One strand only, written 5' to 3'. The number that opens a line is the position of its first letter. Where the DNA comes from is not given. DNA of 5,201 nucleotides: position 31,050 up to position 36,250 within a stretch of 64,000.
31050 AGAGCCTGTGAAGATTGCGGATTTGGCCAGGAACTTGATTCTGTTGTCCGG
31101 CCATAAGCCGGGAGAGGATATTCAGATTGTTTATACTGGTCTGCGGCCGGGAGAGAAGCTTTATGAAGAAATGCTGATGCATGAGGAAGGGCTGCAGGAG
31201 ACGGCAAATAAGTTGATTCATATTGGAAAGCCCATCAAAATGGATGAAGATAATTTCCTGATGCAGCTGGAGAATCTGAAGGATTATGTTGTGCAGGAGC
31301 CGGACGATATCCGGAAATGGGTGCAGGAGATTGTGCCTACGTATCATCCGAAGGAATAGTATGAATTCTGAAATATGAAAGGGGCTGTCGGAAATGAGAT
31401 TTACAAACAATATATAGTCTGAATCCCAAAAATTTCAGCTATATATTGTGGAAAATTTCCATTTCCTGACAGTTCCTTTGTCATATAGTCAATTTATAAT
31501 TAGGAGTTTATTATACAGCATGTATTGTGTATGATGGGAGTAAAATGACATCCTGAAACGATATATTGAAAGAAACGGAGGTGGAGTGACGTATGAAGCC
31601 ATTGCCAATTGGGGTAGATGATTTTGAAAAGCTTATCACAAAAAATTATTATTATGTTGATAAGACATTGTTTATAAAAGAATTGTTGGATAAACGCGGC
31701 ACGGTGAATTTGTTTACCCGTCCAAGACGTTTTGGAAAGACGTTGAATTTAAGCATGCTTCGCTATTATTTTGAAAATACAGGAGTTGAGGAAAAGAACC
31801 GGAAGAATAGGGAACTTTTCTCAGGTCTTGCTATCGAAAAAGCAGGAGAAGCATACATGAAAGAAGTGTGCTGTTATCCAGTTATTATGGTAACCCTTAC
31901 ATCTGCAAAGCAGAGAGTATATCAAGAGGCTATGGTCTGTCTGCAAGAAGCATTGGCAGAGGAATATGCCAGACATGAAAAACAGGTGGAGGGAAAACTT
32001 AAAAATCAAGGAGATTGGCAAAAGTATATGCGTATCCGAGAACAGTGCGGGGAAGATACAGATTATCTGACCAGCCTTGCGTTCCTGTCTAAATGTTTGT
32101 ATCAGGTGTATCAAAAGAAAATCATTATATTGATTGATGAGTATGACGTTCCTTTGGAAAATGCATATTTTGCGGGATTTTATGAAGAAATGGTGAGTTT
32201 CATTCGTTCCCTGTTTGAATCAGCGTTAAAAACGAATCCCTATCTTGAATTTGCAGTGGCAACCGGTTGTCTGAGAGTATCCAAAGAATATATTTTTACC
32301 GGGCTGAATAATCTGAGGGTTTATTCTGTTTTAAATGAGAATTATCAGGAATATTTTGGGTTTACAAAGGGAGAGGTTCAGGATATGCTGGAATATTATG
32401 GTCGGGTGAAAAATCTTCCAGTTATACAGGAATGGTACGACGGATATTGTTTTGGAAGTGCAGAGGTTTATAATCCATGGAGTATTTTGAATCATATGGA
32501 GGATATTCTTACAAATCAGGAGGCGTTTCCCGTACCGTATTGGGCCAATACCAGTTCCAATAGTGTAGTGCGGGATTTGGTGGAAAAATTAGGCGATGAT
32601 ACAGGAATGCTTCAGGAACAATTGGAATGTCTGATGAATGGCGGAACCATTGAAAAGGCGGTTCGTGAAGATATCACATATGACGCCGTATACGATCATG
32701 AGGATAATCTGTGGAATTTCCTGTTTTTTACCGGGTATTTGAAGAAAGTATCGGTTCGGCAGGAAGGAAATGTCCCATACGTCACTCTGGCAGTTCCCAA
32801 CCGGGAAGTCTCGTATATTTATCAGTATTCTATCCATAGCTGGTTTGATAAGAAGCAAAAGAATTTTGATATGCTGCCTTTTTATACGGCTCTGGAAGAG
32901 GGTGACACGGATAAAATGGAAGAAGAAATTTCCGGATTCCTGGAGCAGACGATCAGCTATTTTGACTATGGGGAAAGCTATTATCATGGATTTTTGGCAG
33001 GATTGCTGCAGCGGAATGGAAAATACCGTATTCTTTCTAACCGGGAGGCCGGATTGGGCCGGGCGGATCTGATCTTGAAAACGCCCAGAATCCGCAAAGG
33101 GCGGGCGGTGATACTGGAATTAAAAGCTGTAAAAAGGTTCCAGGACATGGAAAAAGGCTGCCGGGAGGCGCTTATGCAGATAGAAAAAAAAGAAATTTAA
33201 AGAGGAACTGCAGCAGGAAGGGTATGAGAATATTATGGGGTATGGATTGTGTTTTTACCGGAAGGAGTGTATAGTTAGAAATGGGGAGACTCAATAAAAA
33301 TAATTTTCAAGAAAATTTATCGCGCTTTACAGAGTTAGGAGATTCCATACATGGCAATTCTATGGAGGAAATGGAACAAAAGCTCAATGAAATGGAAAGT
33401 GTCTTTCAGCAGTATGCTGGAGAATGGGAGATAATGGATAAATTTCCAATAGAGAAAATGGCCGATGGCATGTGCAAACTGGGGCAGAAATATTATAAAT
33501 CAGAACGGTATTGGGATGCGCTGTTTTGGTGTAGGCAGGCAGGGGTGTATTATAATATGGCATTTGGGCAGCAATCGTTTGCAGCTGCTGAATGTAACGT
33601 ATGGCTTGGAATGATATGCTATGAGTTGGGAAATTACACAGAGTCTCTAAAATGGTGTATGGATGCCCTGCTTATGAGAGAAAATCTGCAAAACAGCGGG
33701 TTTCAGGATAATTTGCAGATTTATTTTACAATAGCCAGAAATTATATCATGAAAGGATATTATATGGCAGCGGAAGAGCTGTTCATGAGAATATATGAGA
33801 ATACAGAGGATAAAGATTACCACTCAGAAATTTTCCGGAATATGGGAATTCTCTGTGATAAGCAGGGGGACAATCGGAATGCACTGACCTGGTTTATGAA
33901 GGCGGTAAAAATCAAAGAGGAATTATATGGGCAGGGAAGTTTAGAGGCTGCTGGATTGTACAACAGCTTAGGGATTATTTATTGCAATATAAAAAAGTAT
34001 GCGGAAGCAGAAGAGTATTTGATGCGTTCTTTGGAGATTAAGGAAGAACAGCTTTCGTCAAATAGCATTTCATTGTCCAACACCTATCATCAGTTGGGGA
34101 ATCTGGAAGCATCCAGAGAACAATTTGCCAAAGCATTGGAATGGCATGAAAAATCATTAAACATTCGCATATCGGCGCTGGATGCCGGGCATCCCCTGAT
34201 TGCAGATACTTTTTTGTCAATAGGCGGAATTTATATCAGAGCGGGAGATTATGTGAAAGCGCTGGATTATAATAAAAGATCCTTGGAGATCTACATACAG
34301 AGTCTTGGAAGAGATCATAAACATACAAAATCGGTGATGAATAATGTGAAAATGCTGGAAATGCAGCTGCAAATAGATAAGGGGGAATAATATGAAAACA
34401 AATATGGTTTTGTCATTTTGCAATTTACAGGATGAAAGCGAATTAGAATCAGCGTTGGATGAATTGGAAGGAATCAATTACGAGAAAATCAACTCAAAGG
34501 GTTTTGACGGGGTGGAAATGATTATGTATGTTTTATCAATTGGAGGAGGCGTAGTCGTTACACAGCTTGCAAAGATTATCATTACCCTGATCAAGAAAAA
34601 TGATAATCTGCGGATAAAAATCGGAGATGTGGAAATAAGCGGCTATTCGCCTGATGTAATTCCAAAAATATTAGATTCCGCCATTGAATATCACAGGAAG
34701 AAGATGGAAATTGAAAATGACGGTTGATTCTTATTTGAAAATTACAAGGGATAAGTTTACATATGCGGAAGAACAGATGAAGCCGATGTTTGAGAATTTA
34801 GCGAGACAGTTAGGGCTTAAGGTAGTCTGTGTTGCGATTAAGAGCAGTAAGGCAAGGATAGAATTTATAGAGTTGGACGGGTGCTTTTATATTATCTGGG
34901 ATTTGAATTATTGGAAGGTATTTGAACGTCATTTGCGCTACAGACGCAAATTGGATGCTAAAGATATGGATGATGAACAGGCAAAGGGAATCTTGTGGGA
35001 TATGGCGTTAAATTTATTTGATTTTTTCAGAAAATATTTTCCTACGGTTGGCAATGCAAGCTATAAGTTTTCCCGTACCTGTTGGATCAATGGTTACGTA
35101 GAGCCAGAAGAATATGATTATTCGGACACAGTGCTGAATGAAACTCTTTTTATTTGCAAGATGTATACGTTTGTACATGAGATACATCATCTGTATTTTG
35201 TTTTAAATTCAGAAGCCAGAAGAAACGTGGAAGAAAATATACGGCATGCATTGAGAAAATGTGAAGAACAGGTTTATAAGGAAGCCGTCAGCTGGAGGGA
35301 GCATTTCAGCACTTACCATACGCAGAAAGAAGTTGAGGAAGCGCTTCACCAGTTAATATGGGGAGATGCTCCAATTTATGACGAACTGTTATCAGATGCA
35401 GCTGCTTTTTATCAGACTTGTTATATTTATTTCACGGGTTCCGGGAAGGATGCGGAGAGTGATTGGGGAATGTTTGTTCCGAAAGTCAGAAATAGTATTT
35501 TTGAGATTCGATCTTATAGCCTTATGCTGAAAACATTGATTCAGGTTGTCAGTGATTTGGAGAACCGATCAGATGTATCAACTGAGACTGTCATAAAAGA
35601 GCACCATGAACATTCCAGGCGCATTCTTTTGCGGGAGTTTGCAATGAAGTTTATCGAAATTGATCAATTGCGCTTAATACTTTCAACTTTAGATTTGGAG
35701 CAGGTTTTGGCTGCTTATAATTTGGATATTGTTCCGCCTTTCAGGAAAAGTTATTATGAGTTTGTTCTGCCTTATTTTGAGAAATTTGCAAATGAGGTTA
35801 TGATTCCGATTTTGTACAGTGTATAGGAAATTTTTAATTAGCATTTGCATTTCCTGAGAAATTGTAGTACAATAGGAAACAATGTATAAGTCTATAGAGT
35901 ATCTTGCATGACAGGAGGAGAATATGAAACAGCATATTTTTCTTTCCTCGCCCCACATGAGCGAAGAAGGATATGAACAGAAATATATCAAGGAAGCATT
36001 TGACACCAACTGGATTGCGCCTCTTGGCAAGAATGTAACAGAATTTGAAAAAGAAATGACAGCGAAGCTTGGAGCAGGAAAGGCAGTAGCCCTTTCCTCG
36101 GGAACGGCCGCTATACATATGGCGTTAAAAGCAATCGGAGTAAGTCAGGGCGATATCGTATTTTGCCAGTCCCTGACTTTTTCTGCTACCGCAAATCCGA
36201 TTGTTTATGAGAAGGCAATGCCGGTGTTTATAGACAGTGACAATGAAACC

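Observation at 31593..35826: Four-gene non-glycan island (ATPase-nuclease, TPR, small constant-like protein, HExxH protein): candidate undescribed conflict/defence system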

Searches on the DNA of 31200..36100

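Call 112: search_rna_families(source=window, start=31200, end=36100, threshold=evalue, max_evalue=1)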
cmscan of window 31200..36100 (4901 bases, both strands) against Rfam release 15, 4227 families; matches with E-value up to 1: 1.
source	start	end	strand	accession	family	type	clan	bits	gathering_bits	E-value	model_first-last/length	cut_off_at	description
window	32207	32277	+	RF02147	MEG8_3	Gene; lncRNA;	-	17.6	40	0.44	1-66/66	no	Maternally expressed 8 exon 3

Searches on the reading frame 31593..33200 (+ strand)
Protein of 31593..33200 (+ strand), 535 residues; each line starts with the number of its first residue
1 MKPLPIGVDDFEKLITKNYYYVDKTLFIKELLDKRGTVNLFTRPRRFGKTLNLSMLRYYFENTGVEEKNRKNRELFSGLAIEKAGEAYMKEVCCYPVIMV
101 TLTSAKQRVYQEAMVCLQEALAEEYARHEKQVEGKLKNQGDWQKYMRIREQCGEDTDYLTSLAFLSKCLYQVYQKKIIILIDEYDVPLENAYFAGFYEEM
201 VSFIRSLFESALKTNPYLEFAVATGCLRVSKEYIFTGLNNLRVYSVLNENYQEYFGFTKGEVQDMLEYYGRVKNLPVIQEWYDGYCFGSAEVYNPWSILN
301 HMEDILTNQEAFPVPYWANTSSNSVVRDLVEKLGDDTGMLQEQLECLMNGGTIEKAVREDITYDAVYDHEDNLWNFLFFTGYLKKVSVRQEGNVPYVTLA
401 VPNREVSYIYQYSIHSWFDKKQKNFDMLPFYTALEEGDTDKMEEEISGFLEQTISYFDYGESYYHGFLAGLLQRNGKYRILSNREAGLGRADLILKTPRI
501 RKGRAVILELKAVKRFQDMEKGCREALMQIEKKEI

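Call 3: search_protein_families(library=pfam, proteins=[window:31593-33200:+], max_evalue=0.1)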
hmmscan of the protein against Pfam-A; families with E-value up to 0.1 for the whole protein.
window:31593-33200:+ (535 aa): 2 families
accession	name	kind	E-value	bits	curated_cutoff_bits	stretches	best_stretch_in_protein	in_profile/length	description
PF09820.16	AAA-ATPase_like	-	3.5e-48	164.5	26.1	1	5-235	1-201/201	Predicted AAA-ATPase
PF08011.17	PDDEXK_9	-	1.3e-11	44.8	25.5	1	460-534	2-76/105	PD-(D/E)XK nuclease superfamily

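Call 4: search_protein_families(library=padloc, proteins=[window:31593-33200:+], max_evalue=0.1)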
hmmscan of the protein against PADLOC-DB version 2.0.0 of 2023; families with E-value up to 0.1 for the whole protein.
window:31593-33200:+ (535 aa): 0 families

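Call 5: search_protein_families(library=ncbifam, proteins=[window:31593-33200:+], max_evalue=0.1)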
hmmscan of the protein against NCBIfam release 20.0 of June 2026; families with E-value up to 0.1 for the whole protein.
window:31593-33200:+ (535 aa): 1 family
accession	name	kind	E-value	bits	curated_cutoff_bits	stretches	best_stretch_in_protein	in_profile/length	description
NF041621.1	MXAN_5187_C_dom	domain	0.028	14.8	30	1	142-165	10-33/70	MXAN_5187 C-terminal domain-containing protein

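Call 98: search_protein_families(library=phrogs, proteins=[window:31593-33200:+], max_evalue=0.01)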
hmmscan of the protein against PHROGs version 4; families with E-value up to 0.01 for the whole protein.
window:31593-33200:+ (535 aa): 0 families

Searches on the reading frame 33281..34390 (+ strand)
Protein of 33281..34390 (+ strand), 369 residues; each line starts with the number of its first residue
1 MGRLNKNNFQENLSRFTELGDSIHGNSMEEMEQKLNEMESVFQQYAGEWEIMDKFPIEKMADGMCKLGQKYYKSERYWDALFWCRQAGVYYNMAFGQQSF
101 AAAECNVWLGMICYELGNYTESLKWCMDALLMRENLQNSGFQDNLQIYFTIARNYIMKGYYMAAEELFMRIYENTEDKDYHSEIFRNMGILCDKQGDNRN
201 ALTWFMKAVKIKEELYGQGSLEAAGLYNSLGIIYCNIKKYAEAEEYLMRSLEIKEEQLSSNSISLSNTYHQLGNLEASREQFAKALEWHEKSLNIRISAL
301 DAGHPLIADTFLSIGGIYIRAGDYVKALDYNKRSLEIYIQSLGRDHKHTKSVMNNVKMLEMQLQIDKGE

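Call 3: search_protein_families(library=pfam, proteins=[window:33281-34390:+], max_evalue=0.1)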
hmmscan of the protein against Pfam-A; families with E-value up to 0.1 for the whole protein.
window:33281-34390:+ (369 aa): 16 families
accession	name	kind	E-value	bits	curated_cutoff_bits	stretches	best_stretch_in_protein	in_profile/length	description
PF13424.12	TPR_12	-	4.1e-57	190.7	30.1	6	266-339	3-76/77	Tetratricopeptide repeat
PF13374.12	TPR_10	-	1.8e-28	98.1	27.5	4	267-305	3-41/42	Tetratricopeptide repeat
PF00515.34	TPR_1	-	1.1e-23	82.4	27.8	3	226-255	3-32/34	Tetratricopeptide repeat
PF07719.23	TPR_2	-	3.3e-20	70.9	27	2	226-254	3-31/34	Tetratricopeptide repeat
PF24885.1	TPR_NPHP3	-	2.4e-19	70.1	100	2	261-350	94-183/239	Nephrocystin-3 TPR domain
PF13181.12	TPR_8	-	1.2e-16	59.8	25.7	3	225-256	2-33/34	Tetratricopeptide repeat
PF13176.12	TPR_7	-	2.1e-10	40.3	27.9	0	228-256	3-31/36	Tetratricopeptide repeat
PF13432.12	TPR_16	-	2.3e-07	31.6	32.7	0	272-339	10-62/65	Tetratricopeptide repeat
PF17874.7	TPR_MalT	-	2.4e-06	27.5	45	2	104-291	2-186/336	MalT-like TPR region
PF14853.12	Fis1_TPR_C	-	7.8e-05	23.2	25.3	0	312-337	7-30/53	Fis1 C-terminal tetratricopeptide repeat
PF13428.12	TPR_14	-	0.00012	22.9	23.5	0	268-288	3-23/44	Tetratricopeptide repeat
PF10516.15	SHNi-TPR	-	0.00036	20.4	21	0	267-296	2-31/38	SHNi-TPR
PF13414.12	TPR_11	-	0.00037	20.6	26.8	0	267-287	2-22/42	TPR repeat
PF14559.12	TPR_19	-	0.00059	20.6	25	0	239-291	6-57/68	Tetratricopeptide repeat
PF10373.15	EST1_DNA_bind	-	0.02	14.9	22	0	227-254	19-46/282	Est1 DNA/RNA binding domain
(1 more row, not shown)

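Call 4: search_protein_families(library=padloc, proteins=[window:33281-34390:+], max_evalue=0.1)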
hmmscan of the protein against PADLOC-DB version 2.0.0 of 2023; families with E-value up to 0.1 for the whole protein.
window:33281-34390:+ (369 aa): 3 families
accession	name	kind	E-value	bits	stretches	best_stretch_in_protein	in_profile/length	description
PDLC01169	TPR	-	3.5e-07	27.9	1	225-351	110-231/252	TPR repeats containing protein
PDLC04686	PDC-M50A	-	0.015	13.6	1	137-188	43-93/134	-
PDLC02365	PycTM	-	0.025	12.9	1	125-209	72-152/165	-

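Call 5: search_protein_families(library=ncbifam, proteins=[window:33281-34390:+], max_evalue=0.1)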
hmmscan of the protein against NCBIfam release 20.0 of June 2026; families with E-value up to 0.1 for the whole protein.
window:33281-34390:+ (369 aa): 16 families
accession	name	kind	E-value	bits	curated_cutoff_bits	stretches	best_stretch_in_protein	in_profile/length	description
NF040586.1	FxSxx_TPR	equivalog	4.8e-14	51.8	300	1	102-360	427-692/830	FxSxx-COOH system tetratricopeptide repeat protein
NF040959.1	MamA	equivalog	6e-12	45.4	200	1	142-290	34-170/204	magnetosome protein MamA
NF052312.1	T9SS_PorW_SprE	equivalog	2.1e-10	39.9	250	1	160-256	268-361/716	type IX secretion system periplasmic lipoprotein PorW/SprE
TIGR02917.1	PEP_TPR_lipo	equivalog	9.6e-09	33.7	312.2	1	207-294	449-534/899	XrtA/PEP-CTERM system TPR-repeat protein PrsT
NF041717.1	HaaA_phane_TPR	equivalog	3.3e-08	32.1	1125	1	103-287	672-860/882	cyclophane-containing RiPP biosynthesis TPR protein HaaT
TIGR02521.1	type_IV_pilW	equivalog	8.7e-08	32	154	1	221-294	28-100/234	type IV pilus biogenesis/stability protein PilW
NF047507.1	TPR_BatC_Lepto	exception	5.8e-07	29.2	175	2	110-214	31-128/214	TPR repeat-containing protein BatC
NF002725.1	PRK02603.1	equivalog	1.2e-06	28.6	143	1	158-214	48-104/173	photosystem I assembly protein Ycf3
NF053520.1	HK_Porph_FimS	equivalog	1.8e-06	26.6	600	1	170-335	152-311/618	sensor histidine kinase FimS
NF033762.1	social_mot_Tgl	equivalog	0.00018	20.9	225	1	175-334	24-162/252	social motility TPR repeat lipoprotein Tgl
NF008756.0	PRK11788.1-4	equivalog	0.00025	20.2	474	1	140-288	102-243/389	lipopolysaccharide assembly protein LapB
NF053617.1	SARPRegAfsRStmc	equivalog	0.00036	18.6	1430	1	172-338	806-966/986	SARP-family global regulator AfsR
TIGR00540.1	TPR_hemY_coli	hypoth_equivalog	0.0012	17.7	142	1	143-285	259-385/385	heme biosynthesis-associated TPR protein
NF033920.0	C39_PA2778_fam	equivalog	0.0065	15.9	150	0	140-212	185-254/255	PA2778 family cysteine peptidase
NF033758.1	gliding_GltE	equivalog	0.025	13.6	225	0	182-215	86-119/411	adventurous gliding motility TPR repeat lipoprotein GltE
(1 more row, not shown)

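Call 98: search_protein_families(library=phrogs, proteins=[window:33281-34390:+], max_evalue=0.01)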
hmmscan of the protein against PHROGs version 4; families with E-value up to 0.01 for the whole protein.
window:33281-34390:+ (369 aa): 3 families
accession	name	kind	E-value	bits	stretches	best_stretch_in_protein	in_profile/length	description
phrog_5208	-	unknown function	1.1e-09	38.9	3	104-214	138-250/372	-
phrog_13126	-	moron, auxiliary metabolic gene and host takeover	7.7e-06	26.3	1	151-294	198-344/394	beta-1,4-glycosyltransferase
phrog_7590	-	unknown function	0.0006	20.6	0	194-264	67-129/234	-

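Call 124: search_solved_structures(query=window:33281-34390:+, max_evalue=0.00001)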
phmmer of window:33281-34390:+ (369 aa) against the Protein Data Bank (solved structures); distinct sequences matched with E-value up to 0.00001: 32.
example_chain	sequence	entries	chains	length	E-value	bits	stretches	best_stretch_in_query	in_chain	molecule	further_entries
9qhb_A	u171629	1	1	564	4.1e-35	124.9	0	185-337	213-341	Engineered tetratricopeptide repeat protein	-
9qhc_A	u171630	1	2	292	1.3e-19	73.9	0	267-337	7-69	Engineered tetratricopeptide repeat protein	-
7ai4_A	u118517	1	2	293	3.1e-19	72.7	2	187-357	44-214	Isoform C of Kinesin light chain 1,Isoform C of Kinesin light chain 1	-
8bu0_A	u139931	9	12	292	1.8e-15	60.3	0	183-339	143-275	Consensus tetratricopeptide repeat protein | Crystal structure of an 8-repeat consensus TPR superhelix with Zinc. | Monomer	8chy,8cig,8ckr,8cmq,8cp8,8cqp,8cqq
5o01_A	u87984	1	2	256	4.5e-12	49.1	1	164-329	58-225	BKLC (bacterial kinesin-light chain-like)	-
5o09_1C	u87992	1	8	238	5e-12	49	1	164-328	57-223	Bacterial kinesin light chain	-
7obi_A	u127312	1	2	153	2e-11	47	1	184-337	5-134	CTPR-rv4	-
9pmb_C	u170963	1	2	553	2e-11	47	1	187-357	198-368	Kinesin light chain 1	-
3nf1_A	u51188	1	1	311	6.6e-11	45.3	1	186-357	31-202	Kinesin light chain 1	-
5oj8_A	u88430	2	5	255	8.8e-11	44.9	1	187-357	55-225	Kinesin light chain 1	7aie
6ejn_A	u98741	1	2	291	3.2e-10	43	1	187-357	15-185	Kinesin light chain 2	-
6f9i_A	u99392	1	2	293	3.3e-10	43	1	187-357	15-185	Kinesin light chain 2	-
5ojf_A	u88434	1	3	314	4.2e-10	42.7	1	187-356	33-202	Kinesin light chain 2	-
5fjy_A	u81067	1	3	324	5.6e-10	42.2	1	187-356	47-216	KINESIN LIGHT CHAIN 2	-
6fuz_A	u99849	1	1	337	5.7e-10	42.2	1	187-357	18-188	Kinesin light chain 1,Kinesin light chain 1,C-Jun-amino-terminal kinase-interacting protei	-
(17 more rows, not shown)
